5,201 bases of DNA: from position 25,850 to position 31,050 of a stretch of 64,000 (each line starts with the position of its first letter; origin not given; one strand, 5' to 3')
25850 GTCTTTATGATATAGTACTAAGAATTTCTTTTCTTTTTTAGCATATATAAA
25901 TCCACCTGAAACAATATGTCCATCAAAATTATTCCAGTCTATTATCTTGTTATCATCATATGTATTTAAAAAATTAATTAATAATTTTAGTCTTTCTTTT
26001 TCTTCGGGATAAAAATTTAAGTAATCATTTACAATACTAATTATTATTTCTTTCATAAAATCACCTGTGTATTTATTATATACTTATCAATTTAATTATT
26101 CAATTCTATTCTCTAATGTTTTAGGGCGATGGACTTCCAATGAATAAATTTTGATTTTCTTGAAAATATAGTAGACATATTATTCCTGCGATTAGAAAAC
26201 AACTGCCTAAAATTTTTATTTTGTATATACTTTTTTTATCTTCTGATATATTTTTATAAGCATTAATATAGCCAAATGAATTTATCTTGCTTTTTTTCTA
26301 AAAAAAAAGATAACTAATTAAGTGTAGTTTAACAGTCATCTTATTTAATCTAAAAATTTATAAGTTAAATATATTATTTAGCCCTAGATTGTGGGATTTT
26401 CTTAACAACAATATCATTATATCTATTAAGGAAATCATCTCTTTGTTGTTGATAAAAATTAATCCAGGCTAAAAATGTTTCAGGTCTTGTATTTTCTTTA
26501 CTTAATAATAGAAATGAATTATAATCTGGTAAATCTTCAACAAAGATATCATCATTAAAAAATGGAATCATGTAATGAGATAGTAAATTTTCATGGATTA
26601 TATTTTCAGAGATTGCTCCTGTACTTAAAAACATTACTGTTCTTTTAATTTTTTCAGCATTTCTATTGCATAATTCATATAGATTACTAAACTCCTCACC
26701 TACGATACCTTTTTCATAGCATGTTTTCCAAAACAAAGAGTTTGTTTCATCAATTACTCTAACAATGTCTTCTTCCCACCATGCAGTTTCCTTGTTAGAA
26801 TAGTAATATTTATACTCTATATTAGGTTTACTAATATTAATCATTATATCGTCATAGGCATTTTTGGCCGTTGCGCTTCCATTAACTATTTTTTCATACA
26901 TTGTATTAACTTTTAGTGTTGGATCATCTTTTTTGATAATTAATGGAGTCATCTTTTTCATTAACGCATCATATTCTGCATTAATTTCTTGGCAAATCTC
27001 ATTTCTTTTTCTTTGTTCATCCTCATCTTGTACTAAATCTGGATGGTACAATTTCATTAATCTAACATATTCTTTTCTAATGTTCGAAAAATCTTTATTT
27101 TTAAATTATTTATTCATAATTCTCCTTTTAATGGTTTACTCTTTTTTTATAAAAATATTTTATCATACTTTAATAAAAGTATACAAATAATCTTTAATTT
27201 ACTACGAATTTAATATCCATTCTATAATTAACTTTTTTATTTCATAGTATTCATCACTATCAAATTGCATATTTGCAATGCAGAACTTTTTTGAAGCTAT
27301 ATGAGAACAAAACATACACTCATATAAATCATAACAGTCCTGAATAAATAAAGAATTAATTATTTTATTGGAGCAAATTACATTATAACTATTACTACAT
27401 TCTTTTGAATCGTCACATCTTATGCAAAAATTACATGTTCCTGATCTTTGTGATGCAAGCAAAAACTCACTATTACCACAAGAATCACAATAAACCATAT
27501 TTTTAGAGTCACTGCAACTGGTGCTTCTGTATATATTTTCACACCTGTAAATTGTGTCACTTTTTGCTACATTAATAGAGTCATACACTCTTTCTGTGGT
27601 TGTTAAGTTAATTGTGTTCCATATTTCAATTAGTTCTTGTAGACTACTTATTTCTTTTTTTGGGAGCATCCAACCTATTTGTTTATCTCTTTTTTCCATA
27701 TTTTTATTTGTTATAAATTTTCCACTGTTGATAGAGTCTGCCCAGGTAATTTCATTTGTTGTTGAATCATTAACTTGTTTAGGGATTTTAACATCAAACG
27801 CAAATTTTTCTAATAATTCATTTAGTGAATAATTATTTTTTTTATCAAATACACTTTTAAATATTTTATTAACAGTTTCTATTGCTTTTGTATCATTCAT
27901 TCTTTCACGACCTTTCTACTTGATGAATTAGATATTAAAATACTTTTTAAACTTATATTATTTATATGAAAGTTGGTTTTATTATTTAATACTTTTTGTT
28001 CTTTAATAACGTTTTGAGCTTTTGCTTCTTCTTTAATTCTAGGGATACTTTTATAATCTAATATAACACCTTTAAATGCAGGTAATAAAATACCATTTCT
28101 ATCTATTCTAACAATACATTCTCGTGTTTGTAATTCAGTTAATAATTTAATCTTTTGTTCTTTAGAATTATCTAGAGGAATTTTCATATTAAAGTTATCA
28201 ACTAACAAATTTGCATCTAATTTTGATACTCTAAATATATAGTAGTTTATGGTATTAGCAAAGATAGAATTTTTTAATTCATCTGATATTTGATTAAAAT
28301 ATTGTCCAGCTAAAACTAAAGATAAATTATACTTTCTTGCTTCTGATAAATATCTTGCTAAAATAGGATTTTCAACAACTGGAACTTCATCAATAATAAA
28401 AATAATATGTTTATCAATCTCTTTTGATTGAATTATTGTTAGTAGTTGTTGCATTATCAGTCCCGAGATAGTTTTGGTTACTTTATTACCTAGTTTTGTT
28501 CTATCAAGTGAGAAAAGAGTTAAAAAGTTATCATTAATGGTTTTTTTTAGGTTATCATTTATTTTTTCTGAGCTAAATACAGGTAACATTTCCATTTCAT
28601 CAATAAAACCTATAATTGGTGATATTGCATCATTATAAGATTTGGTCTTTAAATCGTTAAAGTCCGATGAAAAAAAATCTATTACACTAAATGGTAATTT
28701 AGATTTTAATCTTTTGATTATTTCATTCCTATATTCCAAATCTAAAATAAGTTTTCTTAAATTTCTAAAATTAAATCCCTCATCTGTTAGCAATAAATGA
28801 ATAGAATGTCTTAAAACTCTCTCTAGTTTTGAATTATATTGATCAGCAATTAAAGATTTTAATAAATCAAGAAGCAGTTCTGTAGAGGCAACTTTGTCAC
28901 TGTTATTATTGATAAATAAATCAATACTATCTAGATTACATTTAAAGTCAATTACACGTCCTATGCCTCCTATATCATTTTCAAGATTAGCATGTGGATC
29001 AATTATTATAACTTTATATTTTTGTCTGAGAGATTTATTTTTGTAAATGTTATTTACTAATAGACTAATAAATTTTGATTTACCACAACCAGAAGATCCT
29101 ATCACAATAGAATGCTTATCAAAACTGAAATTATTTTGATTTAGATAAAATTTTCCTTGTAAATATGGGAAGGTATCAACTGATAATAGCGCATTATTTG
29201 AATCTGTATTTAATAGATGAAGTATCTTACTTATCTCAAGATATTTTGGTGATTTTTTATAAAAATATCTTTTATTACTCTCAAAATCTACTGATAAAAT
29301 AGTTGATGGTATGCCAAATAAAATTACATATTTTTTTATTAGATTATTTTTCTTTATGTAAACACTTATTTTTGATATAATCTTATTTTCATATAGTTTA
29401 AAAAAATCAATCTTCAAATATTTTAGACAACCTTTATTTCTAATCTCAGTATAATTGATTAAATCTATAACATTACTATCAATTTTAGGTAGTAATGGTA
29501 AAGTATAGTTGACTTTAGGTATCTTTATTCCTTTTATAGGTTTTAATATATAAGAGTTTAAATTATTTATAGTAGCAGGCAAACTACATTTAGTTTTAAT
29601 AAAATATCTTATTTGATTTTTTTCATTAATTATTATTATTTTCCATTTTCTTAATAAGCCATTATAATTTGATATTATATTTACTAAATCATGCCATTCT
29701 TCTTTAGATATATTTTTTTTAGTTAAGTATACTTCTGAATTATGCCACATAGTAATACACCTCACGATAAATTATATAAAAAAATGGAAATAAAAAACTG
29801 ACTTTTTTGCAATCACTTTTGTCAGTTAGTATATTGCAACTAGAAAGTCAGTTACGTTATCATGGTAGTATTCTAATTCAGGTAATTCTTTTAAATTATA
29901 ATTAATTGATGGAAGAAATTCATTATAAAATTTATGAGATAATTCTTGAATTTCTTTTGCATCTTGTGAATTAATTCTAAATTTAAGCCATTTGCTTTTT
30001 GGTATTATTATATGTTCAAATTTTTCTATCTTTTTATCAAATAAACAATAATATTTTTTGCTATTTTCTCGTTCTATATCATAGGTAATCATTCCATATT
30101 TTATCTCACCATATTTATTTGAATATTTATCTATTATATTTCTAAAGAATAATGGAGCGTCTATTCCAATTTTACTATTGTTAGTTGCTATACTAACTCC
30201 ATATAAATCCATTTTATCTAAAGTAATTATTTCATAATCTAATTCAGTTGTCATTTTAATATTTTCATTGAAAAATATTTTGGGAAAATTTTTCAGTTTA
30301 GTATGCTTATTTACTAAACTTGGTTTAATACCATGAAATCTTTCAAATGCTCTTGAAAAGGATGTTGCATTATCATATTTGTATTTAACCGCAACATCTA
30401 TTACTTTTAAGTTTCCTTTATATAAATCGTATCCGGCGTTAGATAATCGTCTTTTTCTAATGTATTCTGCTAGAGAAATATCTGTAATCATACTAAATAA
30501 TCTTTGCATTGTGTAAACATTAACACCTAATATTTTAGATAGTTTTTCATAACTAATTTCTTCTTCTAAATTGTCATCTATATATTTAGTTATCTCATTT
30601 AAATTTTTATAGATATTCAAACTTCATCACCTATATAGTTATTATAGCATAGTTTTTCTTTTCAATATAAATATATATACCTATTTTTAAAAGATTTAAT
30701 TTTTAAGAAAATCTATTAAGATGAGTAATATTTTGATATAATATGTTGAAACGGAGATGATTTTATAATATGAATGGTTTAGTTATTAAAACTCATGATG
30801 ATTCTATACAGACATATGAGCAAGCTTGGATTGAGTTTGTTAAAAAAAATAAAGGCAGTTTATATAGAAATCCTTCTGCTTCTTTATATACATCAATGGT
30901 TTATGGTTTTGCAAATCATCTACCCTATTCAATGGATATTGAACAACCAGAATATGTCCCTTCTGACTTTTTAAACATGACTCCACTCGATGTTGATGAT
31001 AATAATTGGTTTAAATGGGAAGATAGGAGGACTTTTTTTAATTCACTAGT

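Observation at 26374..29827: Unexplained operon: HerA/TraD-like ATPase + cysteine-repeat protein + J-domain protein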

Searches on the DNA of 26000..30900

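Call 91: search_rna_families(source=window, start=26000, end=30900, threshold=evalue, max_evalue=1)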
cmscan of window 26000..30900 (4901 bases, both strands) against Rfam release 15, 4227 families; matches with E-value up to 1: 0.
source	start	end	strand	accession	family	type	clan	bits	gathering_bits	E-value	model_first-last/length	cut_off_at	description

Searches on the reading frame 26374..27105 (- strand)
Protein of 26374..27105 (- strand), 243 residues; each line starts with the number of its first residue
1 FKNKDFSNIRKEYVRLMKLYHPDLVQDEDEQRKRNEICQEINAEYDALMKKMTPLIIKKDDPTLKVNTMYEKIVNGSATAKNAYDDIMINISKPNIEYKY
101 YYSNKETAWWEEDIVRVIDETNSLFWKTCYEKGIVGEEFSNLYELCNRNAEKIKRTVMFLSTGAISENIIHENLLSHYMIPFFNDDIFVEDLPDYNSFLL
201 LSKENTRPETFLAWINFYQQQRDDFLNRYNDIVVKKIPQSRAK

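Call 5: search_protein_families(library=pfam, proteins=[window:26374-27105:-], max_evalue=1)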
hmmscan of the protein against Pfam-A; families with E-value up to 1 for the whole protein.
window:26374-27105:- (243 aa): 5 families
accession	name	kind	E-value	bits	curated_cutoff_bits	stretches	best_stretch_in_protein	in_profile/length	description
PF00226.36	DnaJ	-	8.2e-06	26.3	27.8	1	3-50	11-55/63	DnaJ domain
PF18035.6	Bap31_Bap29_C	-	0.017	15.6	30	1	39-60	25-51/52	Bap31/Bap29 cytoplasmic coiled-coil domain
PF08963.15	DUF1878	-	0.031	15.2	23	1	112-174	16-83/110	Protein of unknown function (DUF1878)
PF13331.11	DUF4093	-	0.15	13.1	25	0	11-44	28-61/86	Domain of unknown function (DUF4093)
PF08112.16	ATP-synt_E_2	-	0.2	12.4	25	1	32-51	22-41/56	ATP synthase epsilon subunit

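Call 6: search_protein_families(library=padloc, proteins=[window:26374-27105:-], max_evalue=1)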
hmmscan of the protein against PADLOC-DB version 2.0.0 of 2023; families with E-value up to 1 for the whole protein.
window:26374-27105:- (243 aa): 0 families

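Call 7: search_protein_families(library=ncbifam, proteins=[window:26374-27105:-], max_evalue=1)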
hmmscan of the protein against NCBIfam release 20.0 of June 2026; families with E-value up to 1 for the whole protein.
window:26374-27105:- (243 aa): 13 families
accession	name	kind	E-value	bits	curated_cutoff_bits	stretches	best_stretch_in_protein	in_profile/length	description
NF006504.0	PRK08937.3-4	equivalog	8e-05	22.1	256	1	3-48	213-260/268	adenylosuccinate lyase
NF006502.0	PRK08937.3-2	equivalog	0.00094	18.7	259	1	3-48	214-261/275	adenylosuccinate lyase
NF007618.0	PRK10266.1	equivalog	0.0014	18.2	403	1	4-91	16-101/306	curved DNA-binding protein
TIGR00714.1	hscB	equivalog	0.0036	17.4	46.75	1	5-49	4-48/156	Fe-S protein assembly co-chaperone HscB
NF050028.1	CldAdptActJ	equivalog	0.0067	16.9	150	1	7-51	17-63/93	cold adaptation protein ActJcold adaptation protein ActJ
TIGR02349.1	DnaJ_bact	equivalog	0.024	14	377.2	1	5-49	13-54/354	molecular chaperone DnaJ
NF033868.0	trim_DfrA36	exception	0.033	13.8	360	0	150-189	91-129/170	trimethoprim-resistant dihydrofolate reductase DfrA36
NF010871.0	PRK14278.1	equivalog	0.036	12.9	502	1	7-42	18-53/378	molecular chaperone DnaJ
TIGR03946.1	viomycin_VioC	equivalog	0.037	13.1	418.6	1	51-91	229-269/333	arginine beta-hydroxylase, Fe(II)/alpha-ketoglutarate-dependent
NF033632.1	SLATT_4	domain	0.07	13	55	1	5-47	92-134/154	SLATT domain-containing protein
NF010892.0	PRK14299.1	equivalog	0.11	11.7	392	1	3-39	15-51/291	chaperone protein DnaJ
NF008035.0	PRK10767.1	subfamily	0.11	11.6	338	1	2-50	14-59/374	molecular chaperone DnaJ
NF047958.1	broad_LIC11966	domain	0.19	12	40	1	9-52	80-123/134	LIC11966 family surface protein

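Call 60: search_protein_families(library=phrogs, proteins=[window:26374-27105:-], max_evalue=0.01)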
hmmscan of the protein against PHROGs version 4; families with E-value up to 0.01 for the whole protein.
window:26374-27105:- (243 aa): 0 families
